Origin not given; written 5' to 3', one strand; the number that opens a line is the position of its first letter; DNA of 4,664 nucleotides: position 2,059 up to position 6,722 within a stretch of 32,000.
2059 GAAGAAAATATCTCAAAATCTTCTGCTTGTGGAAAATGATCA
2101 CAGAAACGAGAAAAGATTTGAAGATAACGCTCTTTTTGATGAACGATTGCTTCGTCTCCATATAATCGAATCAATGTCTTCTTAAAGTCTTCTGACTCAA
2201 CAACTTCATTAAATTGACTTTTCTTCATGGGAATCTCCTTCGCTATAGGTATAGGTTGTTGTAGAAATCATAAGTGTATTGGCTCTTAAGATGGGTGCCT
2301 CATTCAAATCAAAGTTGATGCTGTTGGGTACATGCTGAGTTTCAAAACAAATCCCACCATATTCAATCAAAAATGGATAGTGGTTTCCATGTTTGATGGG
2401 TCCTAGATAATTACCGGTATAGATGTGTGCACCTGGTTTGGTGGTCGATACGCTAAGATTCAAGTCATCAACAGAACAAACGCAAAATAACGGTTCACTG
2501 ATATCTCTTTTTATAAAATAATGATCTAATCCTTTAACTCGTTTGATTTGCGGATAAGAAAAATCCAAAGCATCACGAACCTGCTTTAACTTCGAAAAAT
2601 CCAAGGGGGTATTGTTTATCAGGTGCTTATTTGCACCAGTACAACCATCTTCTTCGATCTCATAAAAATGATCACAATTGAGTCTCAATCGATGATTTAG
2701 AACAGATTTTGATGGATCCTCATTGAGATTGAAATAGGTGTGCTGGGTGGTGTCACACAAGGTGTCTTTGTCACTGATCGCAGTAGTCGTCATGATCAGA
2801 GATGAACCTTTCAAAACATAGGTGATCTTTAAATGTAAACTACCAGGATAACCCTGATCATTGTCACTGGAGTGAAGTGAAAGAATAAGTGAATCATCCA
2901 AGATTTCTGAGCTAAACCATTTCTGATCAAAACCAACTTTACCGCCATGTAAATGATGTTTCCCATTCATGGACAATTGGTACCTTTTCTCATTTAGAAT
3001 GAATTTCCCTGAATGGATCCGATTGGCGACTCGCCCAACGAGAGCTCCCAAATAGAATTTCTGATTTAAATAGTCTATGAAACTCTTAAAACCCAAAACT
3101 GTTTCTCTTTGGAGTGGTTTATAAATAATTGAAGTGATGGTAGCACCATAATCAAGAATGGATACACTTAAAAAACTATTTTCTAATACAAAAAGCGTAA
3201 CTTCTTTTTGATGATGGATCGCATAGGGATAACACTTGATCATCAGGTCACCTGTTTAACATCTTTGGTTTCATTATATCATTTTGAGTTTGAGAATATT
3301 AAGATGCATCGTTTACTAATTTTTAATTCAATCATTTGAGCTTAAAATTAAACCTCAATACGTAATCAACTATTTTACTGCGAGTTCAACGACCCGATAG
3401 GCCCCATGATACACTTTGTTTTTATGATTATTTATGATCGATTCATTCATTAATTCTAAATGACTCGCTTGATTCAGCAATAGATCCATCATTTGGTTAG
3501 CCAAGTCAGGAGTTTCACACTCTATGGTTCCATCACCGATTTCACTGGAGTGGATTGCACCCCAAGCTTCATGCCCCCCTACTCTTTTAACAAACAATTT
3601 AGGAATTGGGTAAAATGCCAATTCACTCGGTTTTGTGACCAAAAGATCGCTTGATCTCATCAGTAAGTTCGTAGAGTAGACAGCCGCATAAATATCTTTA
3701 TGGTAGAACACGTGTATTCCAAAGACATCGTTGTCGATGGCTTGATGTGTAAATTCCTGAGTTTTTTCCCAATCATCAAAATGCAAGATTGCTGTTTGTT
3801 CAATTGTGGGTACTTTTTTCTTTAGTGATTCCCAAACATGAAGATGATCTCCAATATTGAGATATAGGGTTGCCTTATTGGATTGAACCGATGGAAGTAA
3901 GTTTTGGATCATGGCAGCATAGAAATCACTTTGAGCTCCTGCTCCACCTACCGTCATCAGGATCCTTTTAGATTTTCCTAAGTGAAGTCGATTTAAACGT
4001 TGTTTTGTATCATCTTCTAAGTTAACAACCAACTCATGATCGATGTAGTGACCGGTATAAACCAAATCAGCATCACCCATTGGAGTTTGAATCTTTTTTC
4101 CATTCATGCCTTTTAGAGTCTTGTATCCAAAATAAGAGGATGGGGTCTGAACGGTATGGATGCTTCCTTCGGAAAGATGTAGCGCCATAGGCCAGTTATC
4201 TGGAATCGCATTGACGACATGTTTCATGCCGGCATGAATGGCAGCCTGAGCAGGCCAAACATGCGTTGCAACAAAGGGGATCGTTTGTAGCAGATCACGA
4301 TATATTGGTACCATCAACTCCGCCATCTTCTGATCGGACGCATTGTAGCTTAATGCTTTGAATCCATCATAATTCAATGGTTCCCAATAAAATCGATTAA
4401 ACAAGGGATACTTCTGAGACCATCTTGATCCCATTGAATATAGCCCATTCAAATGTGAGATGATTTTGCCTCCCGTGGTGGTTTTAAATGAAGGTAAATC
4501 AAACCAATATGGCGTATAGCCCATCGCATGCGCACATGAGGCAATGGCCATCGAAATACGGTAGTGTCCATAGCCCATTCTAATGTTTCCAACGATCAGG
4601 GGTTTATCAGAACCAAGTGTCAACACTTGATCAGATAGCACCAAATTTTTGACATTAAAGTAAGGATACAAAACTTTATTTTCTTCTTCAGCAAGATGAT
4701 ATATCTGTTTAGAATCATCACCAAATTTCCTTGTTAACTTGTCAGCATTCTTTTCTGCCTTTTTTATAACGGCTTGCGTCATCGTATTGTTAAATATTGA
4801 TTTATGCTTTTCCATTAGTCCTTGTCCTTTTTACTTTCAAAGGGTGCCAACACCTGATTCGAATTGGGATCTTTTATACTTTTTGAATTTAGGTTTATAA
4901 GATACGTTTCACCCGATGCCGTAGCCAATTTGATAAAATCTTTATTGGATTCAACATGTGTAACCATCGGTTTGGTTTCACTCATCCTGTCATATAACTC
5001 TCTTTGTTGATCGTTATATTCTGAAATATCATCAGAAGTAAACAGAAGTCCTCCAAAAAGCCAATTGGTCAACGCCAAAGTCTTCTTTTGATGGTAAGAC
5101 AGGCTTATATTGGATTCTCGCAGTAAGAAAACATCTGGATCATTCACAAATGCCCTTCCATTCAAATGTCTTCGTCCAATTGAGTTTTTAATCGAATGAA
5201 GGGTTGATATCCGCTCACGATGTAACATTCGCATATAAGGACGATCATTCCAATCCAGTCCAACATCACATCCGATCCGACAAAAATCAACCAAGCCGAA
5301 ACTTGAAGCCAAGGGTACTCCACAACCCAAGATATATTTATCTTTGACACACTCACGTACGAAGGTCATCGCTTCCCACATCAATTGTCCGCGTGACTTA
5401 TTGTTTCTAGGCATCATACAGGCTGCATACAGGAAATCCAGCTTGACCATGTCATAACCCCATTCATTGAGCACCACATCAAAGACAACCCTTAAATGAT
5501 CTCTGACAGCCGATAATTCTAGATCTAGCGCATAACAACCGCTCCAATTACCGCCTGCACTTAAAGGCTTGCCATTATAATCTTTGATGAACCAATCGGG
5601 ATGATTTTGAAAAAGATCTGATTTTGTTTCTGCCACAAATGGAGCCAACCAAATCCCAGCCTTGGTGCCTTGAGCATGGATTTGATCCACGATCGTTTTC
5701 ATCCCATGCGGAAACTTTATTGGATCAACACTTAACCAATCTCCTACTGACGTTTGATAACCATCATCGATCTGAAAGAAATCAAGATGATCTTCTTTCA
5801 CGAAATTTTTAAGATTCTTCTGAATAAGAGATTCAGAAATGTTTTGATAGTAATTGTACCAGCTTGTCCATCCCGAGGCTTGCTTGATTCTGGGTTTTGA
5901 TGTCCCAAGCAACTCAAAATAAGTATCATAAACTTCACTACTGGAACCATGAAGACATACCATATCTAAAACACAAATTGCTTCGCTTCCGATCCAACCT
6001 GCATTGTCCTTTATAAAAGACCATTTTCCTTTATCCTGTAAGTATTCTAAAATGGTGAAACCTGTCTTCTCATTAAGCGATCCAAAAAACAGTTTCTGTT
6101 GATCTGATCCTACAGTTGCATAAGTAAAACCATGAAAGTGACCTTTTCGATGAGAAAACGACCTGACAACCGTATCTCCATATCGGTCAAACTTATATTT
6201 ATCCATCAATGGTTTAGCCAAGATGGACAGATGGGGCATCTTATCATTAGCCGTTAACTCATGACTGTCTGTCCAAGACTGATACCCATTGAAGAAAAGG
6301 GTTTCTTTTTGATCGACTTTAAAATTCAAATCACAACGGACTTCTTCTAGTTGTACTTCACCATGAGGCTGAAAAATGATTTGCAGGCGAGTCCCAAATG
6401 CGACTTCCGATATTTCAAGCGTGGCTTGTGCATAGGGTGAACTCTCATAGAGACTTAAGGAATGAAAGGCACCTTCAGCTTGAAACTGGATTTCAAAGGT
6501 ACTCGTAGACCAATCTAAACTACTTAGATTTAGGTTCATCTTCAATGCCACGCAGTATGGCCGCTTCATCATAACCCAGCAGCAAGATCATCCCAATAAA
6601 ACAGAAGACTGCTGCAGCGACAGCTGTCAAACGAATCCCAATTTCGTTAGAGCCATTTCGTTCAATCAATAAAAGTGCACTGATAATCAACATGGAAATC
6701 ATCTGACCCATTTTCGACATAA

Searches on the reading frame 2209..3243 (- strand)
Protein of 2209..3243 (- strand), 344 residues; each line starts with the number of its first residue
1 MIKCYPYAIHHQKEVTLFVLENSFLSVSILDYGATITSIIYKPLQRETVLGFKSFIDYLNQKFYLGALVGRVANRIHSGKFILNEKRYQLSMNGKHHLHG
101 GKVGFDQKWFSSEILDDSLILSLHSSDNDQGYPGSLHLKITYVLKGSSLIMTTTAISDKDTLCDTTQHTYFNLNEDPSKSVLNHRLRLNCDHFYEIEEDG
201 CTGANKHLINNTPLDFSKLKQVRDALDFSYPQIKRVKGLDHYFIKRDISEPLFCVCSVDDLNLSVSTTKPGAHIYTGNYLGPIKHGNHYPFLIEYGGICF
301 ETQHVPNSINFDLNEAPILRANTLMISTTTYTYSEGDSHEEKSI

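Call 13: search_protein_families(library=pfam, proteins=[window:2209-3243:-], max_evalue=0.001)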
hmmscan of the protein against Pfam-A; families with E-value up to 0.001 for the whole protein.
window:2209-3243:- (344 aa): 1 family
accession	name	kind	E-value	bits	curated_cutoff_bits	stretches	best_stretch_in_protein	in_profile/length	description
PF01263.26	Aldose_epim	-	2.7e-54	185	27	1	18-331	3-298/299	Aldose 1-epimerase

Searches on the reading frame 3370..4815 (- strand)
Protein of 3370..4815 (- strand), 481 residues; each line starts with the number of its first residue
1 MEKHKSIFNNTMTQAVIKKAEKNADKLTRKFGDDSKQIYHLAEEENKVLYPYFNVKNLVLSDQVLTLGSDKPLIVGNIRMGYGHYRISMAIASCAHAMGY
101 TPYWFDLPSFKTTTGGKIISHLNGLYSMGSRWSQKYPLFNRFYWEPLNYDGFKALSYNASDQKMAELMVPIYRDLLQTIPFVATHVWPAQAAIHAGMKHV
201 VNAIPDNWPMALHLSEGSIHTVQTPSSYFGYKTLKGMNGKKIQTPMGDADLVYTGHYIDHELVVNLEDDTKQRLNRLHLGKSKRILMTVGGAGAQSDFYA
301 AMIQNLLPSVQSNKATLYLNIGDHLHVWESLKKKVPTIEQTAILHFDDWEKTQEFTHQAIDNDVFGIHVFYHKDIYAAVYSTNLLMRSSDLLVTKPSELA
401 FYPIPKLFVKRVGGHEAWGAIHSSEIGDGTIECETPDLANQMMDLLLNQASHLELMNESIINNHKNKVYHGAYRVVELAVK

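Call 13: search_protein_families(library=pfam, proteins=[window:3370-4815:-], max_evalue=0.001)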
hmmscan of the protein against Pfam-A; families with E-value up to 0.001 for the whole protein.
window:3370-4815:- (481 aa): 2 families
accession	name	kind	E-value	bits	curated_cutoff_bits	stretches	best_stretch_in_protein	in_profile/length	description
PF22052.2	DUF6937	-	8.2e-113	375.8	27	1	7-233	2-228/228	Domain of unknown function (DUF6937)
PF22053.2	DUF6938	-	1.1e-102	343.1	27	1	247-480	2-236/236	Domain of unknown function (DUF6938)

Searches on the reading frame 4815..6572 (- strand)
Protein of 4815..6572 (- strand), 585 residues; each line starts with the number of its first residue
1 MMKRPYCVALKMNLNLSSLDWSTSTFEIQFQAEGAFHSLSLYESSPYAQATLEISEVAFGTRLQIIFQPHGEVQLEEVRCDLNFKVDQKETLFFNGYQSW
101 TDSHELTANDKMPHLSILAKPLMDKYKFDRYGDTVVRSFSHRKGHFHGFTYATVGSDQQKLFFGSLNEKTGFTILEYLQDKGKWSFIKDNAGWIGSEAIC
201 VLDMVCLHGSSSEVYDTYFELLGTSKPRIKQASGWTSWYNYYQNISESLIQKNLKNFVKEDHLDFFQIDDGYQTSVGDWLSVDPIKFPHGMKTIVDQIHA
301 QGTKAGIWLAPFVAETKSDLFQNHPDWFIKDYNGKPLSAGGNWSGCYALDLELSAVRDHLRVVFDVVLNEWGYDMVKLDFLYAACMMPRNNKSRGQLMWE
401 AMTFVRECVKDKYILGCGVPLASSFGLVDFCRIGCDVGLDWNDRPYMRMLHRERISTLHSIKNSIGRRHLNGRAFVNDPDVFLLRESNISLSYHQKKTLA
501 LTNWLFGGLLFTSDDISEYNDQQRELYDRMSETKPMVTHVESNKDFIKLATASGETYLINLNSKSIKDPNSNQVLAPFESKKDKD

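Call 13: search_protein_families(library=pfam, proteins=[window:4815-6572:-], max_evalue=0.001)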
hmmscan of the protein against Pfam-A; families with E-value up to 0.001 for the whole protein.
window:4815-6572:- (585 aa): 3 families
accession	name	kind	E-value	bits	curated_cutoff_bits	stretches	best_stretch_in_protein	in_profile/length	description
PF02065.24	Melibiase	-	4.7e-16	59.1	27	1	254-380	63-191/347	Melibiase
PF01055.32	Glyco_hydro_31_2nd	-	2.7e-07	30.7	23.5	1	237-383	14-159/328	Glycosyl hydrolases family 31 TIM-barrel domain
PF16499.11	Melibiase_2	-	1.2e-06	28.5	23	0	248-308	29-96/284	Alpha galactosidase A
